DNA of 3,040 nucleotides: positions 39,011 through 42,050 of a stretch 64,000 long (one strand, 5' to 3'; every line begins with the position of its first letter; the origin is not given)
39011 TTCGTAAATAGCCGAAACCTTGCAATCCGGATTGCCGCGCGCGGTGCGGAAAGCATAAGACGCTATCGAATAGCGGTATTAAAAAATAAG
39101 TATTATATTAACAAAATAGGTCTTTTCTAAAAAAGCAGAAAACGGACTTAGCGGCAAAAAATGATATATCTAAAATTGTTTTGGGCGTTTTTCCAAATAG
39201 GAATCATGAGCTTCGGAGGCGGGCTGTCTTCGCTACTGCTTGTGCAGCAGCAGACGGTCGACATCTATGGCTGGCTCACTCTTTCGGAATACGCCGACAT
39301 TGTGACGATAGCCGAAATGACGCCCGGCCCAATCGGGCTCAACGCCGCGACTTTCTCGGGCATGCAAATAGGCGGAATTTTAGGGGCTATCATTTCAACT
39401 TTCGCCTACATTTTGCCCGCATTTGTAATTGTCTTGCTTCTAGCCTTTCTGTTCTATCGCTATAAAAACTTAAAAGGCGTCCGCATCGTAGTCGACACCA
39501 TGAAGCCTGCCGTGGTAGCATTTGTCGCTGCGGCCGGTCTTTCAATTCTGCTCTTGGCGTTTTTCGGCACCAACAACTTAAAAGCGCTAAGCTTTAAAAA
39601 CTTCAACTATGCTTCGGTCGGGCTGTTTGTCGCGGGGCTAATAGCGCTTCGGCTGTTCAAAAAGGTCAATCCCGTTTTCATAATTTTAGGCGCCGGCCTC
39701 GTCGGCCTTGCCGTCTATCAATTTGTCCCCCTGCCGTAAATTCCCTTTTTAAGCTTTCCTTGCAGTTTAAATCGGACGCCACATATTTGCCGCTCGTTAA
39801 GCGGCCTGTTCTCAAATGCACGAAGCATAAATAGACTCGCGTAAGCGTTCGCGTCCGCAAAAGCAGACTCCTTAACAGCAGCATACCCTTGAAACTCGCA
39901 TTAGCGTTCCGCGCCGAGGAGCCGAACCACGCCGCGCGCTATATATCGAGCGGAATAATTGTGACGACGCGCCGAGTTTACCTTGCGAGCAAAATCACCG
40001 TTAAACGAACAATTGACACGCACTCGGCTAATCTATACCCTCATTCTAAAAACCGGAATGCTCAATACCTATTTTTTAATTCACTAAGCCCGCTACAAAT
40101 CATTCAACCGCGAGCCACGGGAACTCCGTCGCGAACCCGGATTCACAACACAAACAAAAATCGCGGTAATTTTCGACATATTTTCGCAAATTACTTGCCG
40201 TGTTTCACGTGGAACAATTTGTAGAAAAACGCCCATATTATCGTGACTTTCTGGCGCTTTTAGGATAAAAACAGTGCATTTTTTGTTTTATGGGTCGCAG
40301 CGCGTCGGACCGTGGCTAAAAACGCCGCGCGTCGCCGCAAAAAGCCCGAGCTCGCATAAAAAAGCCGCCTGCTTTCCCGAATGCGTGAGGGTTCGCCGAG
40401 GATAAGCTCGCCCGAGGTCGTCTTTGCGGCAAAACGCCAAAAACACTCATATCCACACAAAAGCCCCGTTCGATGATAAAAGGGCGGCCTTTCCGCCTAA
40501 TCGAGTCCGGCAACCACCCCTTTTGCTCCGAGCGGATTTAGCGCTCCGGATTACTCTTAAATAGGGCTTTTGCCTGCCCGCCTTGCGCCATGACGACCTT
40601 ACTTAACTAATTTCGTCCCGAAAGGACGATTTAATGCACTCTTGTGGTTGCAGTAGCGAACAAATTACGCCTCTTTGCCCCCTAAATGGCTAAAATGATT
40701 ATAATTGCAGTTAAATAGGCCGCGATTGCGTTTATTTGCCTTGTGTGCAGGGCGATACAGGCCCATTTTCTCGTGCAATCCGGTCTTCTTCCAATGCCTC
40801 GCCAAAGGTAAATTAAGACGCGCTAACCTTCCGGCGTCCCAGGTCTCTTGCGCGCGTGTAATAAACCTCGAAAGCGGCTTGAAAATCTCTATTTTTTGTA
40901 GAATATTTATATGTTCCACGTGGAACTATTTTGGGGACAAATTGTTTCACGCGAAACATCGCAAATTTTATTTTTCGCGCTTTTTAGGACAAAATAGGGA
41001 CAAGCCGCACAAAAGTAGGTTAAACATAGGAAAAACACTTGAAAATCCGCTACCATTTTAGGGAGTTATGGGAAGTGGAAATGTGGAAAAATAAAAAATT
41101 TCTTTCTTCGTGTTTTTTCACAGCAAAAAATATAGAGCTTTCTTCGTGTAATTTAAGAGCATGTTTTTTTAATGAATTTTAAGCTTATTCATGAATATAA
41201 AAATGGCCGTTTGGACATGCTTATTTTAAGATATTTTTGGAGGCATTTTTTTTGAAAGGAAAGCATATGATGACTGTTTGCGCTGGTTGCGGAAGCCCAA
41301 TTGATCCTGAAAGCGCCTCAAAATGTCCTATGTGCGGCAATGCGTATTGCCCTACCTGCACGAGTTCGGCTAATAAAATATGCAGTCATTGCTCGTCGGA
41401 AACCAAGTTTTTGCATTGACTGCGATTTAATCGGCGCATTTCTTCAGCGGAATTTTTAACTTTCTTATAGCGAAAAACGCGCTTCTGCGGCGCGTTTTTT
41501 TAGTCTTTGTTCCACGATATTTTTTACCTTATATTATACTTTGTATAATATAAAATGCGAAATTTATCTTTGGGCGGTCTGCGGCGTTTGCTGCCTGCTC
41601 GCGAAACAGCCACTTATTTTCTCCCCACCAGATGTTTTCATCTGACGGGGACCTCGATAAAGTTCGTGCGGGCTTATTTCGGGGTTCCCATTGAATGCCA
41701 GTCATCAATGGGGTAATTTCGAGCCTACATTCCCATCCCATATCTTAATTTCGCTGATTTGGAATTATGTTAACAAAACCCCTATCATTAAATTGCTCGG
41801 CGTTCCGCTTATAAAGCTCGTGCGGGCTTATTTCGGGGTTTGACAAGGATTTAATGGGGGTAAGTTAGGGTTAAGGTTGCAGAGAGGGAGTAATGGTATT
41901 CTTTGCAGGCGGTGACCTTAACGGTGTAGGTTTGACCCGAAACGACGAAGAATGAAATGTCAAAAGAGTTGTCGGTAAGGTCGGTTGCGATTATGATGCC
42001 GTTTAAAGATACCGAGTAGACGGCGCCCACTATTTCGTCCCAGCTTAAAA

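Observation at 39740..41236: A 1.5-kb ORF-free, non-AT-rich region carrying three parS-like sites: a dedicated centromere-like locus, an unannotated large RNA, or both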

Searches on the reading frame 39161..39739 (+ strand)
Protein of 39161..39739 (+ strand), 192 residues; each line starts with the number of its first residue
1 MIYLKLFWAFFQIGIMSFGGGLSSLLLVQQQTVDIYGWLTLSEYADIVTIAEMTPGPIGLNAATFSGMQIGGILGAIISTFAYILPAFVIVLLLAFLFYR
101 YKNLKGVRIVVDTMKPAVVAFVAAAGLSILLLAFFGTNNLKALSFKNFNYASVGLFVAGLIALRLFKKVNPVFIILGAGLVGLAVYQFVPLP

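Call 9: search_protein_families(library=pfam, proteins=[window:39161-39739:+])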
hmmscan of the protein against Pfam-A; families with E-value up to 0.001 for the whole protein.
window:39161-39739:+ (192 aa): 1 family
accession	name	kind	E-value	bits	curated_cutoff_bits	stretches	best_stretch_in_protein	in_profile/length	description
PF02417.20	Chromate_transp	-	1.1e-40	139.8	28.6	1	4-183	1-166/166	Chromate transporter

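Call 11: find_encoding_contigs(protein=window:39161-39739:+, flank=10000, max_places=10)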
Protein window:39161-39739:+ (192 aa): 22 contigs read that carry it; 10 places shown.
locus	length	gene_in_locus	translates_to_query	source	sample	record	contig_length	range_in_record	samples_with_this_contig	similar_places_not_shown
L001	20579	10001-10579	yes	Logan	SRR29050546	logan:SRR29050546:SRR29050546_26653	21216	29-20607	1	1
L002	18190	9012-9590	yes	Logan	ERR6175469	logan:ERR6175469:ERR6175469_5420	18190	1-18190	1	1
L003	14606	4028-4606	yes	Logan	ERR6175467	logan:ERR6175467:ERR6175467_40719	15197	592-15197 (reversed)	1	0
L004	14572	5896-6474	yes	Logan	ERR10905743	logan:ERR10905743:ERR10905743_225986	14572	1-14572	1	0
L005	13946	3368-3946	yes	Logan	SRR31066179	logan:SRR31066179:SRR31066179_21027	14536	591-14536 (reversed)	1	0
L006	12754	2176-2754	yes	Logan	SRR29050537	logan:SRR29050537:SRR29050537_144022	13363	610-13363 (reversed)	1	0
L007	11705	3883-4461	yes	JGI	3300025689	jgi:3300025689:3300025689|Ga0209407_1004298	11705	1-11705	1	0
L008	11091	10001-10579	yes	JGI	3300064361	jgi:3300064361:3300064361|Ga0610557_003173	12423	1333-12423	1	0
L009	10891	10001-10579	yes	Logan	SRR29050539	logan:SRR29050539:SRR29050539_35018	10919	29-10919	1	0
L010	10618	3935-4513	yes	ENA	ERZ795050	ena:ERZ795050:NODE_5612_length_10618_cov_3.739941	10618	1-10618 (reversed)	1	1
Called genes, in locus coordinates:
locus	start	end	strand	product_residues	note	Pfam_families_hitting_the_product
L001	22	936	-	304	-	PF00890:FAD_binding_2 (weak), PF01266:DAO (faint), PF01946:Thi4 (weak), PF03486:HI0933_like (faint), PF07992:Pyr_redox_2, PF12831:FAD_oxidored, PF13738:Pyr_redox_3, PF00070:Pyr_redox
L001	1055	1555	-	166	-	PF00692:dUTPase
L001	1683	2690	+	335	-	PF21948:LplA-B_cat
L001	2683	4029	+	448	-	PF01266:DAO (faint), PF07992:Pyr_redox_2, PF12831:FAD_oxidored (weak), PF13738:Pyr_redox_3, PF00070:Pyr_redox, PF02852:Pyr_redox_dim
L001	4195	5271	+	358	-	PF01571:GCV_T, PF08669:GCV_T_C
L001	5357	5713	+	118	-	PF01597:GCV_H, PF00364:Biotin_lipoyl (weak)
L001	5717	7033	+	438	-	PF02347:GDC-P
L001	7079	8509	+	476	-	PF21478:GcvP2_C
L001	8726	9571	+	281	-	PF02417:Chromate_transp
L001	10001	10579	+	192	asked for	PF02417:Chromate_transp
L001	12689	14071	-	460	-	PF18998:Flg_new_2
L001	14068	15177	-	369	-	-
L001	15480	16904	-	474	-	-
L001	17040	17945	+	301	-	PF02535:Zip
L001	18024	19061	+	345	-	PF10974:DUF2804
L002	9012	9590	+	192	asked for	PF02417:Chromate_transp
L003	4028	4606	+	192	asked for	PF02417:Chromate_transp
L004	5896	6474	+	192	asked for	PF02417:Chromate_transp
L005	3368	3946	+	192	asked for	PF02417:Chromate_transp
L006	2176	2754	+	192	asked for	PF02417:Chromate_transp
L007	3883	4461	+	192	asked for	PF02417:Chromate_transp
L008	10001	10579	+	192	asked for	PF02417:Chromate_transp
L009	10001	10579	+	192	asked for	PF02417:Chromate_transp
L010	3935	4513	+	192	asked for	PF02417:Chromate_transp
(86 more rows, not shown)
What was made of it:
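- Checked: Gene callers called nothing here in the 8 assemblies of the species that span it (call 11).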

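Call 13: find_related_loci(query=window:39161-39736:+, collection=genome_contigs, flank=6000)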
Query window:39161-39736:+ (192 aa) in genome_contigs; peptide patterns used: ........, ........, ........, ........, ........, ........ (x = any residue, [..] = any of these).
202 stretches matched a pattern; 64 encode a relative of the query (tblastn E <= 1e-3); 64 distinct loci.
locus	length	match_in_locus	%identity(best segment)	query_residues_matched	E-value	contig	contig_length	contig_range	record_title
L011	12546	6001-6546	54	1-186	9e-62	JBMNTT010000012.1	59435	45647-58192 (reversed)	MAG: Christensenellales bacterium isolate SBF912SR2HQ0011 scaffold_2062_c1, whole genome shotgun sequence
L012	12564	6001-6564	52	1-190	2e-57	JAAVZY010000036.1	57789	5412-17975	MAG: Oscillospiraceae bacterium isolate ABMPRH_114_1 k141_346574, whole genome shotgun sequence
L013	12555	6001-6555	50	1-187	4e-57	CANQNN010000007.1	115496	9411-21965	MAG: uncultured Lachnospiraceae bacterium isolate Lapin-012__bin47 genome assembly, contig: Lapin-012__NODE_286_length_1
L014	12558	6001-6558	49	1-188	5e-57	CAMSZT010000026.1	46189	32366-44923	MAG TPA_asm: uncultured Lachnotalea sp. isolate SRR12358629_bin.63_metawrap_v1.3_MAG genome assembly, contig: NODE.624_l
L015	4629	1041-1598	49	1-188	5e-57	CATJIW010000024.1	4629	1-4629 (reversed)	MAG: uncultured Lachnospiraceae bacterium isolate iMGMC-385_1678881684 genome assembly, contig: MegahitA5_203255, whole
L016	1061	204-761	49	1-188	2e-60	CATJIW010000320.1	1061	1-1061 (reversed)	MAG: uncultured Lachnospiraceae bacterium isolate iMGMC-385_1678881684 genome assembly, contig: MegahitA5_1128182, whole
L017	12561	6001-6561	51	1-189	5e-56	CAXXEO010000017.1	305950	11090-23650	MAG: Oscillospiraceae bacterium isolate 356554d1-49d8-4da2-9fb0-4e541081e6ce genome assembly, contig: contig_17, whole g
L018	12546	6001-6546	53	1-186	1e-55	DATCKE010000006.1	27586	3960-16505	MAG TPA_asm: Clostridia bacterium isolate SMAG_U7088 k141_562807, whole genome shotgun sequence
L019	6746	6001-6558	48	2-186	9e-55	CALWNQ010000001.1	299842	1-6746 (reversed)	MAG: uncultured Clostridia bacterium isolate BRZ_CE__bin104 genome assembly, contig: BRZ_CE__NODE_36_length_299842_cov_7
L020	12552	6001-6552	49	1-186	1e-54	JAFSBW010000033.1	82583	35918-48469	MAG: Oscillospiraceae bacterium isolate RGIG3001 Goat_Rectum-3__c382559, whole genome shotgun sequence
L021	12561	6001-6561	46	1-189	2e-54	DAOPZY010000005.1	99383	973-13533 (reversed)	MAG TPA_asm: Candidatus Limiplasma sp. isolate AMR_MDS_1276 NODE_115_length_99383_cov_8.619050, whole genome shotgun seq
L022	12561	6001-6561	44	1-189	4e-54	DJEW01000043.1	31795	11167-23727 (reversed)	MAG TPA_asm: Clostridiales bacterium UBA5888 UBA5888_contig_2731, whole genome shotgun sequence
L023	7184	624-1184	50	1-189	6e-54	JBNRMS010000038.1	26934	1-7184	MAG: Eubacteriales bacterium isolate UACH.wcme k127_412490, whole genome shotgun sequence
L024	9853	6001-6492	53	1-167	3e-53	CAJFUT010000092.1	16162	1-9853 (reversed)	uncultured Angelakisella sp. isolate Coassembly_mag_472 genome assembly, contig: MAGpy_11413_min2k_bin_472_fak87_372059,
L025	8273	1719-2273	46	1-187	1e-52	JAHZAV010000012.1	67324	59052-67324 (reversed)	MAG: Lachnospiraceae bacterium isolate HRGM_Genome_1939 HRGM_Genome_1939_12, whole genome shotgun sequence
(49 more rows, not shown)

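Call 19: find_related_loci(query=window:39161-39736:+, collection=metagenome_contigs, flank=6000)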
Query window:39161-39736:+ (192 aa) in metagenome_contigs; peptide patterns used: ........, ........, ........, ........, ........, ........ (x = any residue, [..] = any of these).
213 stretches matched a pattern; 40 encode a relative of the query (tblastn E <= 1e-3); 40 distinct loci.
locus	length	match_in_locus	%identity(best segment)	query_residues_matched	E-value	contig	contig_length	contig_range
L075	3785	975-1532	49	1-188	2e-60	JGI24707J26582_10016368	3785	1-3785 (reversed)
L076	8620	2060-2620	52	1-189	3e-58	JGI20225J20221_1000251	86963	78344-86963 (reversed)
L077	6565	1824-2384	48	1-189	1e-56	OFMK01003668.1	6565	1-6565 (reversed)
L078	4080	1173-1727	49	1-187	5e-55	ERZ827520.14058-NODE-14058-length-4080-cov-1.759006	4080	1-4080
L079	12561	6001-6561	46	1-189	6e-55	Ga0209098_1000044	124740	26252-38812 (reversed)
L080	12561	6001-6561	44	1-189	2e-54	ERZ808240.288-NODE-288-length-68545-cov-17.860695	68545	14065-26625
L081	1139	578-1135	49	1-189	5e-57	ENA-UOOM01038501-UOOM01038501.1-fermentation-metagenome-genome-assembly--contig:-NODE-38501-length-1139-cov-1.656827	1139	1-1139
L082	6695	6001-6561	46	1-189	2e-53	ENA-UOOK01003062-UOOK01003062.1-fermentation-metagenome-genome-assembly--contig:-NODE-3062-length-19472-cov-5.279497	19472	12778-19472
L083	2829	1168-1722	46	1-188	3e-53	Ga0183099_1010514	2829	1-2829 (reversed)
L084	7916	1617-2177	48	1-189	8e-51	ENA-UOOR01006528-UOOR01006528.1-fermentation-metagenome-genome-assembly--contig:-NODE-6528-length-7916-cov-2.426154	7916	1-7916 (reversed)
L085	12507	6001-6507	48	1-171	2e-50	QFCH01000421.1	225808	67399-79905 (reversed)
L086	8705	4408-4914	48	1-171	2e-50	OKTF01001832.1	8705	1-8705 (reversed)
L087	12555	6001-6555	43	1-187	1e-50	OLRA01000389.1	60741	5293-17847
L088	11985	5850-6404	42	1-187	5e-50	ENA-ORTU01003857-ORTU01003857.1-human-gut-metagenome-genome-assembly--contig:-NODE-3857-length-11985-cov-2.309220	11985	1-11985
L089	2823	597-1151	42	1-187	4e-50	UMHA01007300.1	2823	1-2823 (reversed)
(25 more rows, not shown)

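Call 23: find_homologous_proteins(query=window:39161-39736:+, max_evalue=1e-20)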
Query window:39161-39736:+ (192 aa): 3685 proteins with E <= 1e-20 among 8000 candidates; the best 120 are listed.
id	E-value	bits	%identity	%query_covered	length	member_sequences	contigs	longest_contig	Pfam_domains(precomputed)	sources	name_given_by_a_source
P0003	5.4e-102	358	100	92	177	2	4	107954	PF02417.21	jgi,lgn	jgi:chromate transporter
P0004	2.7e-67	244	37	86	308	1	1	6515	PF02417.21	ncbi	-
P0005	2.5e-62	228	58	98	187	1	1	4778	PF02417.21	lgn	-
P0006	3.0e-58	215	56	97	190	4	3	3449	PF02417.21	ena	-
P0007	4.3e-58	214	54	97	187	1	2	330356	PF02417.21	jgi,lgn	-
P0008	1.4e-57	213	53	98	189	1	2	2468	PF02417.21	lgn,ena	-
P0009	2.0e-57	212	52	98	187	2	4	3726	PF02417.21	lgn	-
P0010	2.6e-56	209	52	96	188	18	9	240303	PF02417.21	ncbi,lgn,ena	-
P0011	5.9e-56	207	54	97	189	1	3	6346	PF02417.21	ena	-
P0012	1.2e-55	206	54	97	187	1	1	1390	PF02417.21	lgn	-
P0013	2.5e-55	205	54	97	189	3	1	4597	PF02417.21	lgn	-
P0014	4.7e-55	205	53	98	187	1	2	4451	PF02417.21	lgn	-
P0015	5.3e-55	204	51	100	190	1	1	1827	PF02417.21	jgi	-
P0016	7.5e-55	204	55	98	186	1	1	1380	PF02417.21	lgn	-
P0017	7.8e-55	204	51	97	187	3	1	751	PF02417.21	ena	-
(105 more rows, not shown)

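Call 60: list_cluster_members(proteins=[window:39161-39736:+, window:41851-43260:-, window:43230-44336:-, window:44642-46063:-, window:37886-38728:+])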
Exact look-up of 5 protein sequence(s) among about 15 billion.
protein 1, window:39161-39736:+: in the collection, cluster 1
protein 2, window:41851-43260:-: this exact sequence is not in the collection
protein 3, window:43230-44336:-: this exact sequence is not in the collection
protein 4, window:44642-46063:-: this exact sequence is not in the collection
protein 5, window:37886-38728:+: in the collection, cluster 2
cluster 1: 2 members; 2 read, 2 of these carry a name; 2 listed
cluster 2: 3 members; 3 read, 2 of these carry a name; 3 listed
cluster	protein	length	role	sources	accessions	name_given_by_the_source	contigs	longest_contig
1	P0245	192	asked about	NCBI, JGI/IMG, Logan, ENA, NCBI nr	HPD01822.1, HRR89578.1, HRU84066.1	MAG TPA: chromate transporter [Eubacteriales bacterium] | chromate transporter | chromate transporter [Clostridia bacterium]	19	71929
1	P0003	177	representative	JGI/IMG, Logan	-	chromate transporter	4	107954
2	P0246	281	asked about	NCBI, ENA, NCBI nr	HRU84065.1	MAG TPA: chromate transporter [Eubacteriales bacterium] | chromate transporter [Eubacteriales bacterium]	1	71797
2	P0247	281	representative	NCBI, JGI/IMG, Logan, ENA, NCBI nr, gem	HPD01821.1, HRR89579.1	MAG TPA: chromate transporter [Eubacteriales bacterium] | chromate transporter | chromate transporter [Clostridia bacterium]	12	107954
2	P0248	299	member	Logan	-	-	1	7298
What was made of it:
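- Tried and rejected: The 90%-identity clusters hold no divergent members (call 60).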

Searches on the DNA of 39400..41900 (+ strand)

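Call 4: search_rna_families(source=window, start=39400, end=41900, threshold=evalue, max_evalue=10)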
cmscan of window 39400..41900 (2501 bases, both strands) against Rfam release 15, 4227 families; matches with E-value up to 10: 5.
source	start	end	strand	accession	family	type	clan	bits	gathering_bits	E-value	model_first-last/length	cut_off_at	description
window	41473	41502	-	RF02064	STnc370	Gene; sRNA;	-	22.4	54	8.6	36-64/71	no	Enterobacterial sRNA STnc370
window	41467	41581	-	RF02084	STnc130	Gene; sRNA;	-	21.4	55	4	1-135/135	no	Enterobacteria sRNA STnc130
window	41397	41501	+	RF00512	Leu_leader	Cis-reg; leader;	-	20.2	50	0.48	1-148/148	no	Leucine operon leader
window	41471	41501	+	RF02054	STnc420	Gene; sRNA;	-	19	70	2.6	24-54/58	no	Salmonella enterica sRNA STnc420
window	39454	39533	+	RF00223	IRES_Bip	Cis-reg; IRES;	-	9.3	40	6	1-263/263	no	bip internal ribosome entry site (IRES)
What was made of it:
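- On Known large structured RNAs (Rfam 15: ROOL, GOLLD, OLE, raiA, HEARO and all others): Call 4: at E <= 10, only terminator-like fragments outside 39740-41266.
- At E <= 10 nothing falls inside 39740-41266 (call 4).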

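Call 24: search_dna_similar(query=window:39740-41266:+, collection=plasmids, mode=distant, max_evalue=0.01)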
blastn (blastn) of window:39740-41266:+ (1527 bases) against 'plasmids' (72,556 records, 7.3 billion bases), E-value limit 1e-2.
No match.

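Call 25: search_dna_similar(query=window:39740-41266:+, collection=phages, mode=distant, max_evalue=0.01)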
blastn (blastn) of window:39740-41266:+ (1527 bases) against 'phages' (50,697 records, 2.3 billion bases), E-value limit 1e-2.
Records with a match: 1; places in all: 1; records where one place covers at least 80% of the query: 0.
Best place of each record, by identity: 80-90% 1.
By first word of the organism name: Bacteriophage 1.
By host as written in the record: - 1.
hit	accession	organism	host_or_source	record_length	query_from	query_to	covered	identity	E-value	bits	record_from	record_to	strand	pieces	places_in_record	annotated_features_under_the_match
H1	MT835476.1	Bacteriophage sp.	human fecal samples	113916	1173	1220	3%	85.7%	3e-4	55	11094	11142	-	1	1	record has no annotation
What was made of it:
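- No similar DNA exists in the plasmid collection, and the phage collection gives only one chance-level 48-nt hit that falls outside the repeat-bounded segment (calls 24, 25).
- Tried and rejected: DNA similarity to plasmids and phages: none for plasmids, and one chance-level 48-nt hit for phages (calls 24, 25).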

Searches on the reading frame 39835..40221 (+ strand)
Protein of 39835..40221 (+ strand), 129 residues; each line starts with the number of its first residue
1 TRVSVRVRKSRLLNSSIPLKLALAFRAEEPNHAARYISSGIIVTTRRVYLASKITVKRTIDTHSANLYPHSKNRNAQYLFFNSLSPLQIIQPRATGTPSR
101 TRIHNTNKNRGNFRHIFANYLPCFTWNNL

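Call 52: search_protein_representatives(protein=window:39835-40221:+)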
Query: 129 residues. Proteins with E-value up to 0.001 (for the whole library): 2; up to 1e-10: 2; up to 1e-30: 0. The best 2 are listed.
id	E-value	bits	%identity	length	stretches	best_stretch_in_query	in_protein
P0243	2.0e-14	70.1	28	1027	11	28-89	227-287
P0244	3.3e-11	59.7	35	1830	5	77-107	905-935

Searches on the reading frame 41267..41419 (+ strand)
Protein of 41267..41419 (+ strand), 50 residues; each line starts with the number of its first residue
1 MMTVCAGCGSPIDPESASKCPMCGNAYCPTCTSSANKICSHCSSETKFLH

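Call 9: search_protein_families(library=pfam, proteins=[window:41267-41419:+])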
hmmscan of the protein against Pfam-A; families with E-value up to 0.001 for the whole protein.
window:41267-41419:+ (50 aa): 1 family
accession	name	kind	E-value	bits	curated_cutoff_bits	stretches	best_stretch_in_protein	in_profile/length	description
PF12773.13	DZR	-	0.00018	22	27.3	0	25-46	12-34/45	Double zinc ribbon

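Call 12: find_encoding_contigs(protein=window:41267-41419:+, flank=10000, max_places=10)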
Protein window:41267-41419:+ (50 aa): no gene with exactly this product is on record in the collection.

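Call 55: search_protein_families(library=ncbifam, proteins=[window:41267-41419:+], max_evalue=0.001)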
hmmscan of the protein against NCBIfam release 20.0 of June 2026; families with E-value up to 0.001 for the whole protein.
window:41267-41419:+ (50 aa): 0 families
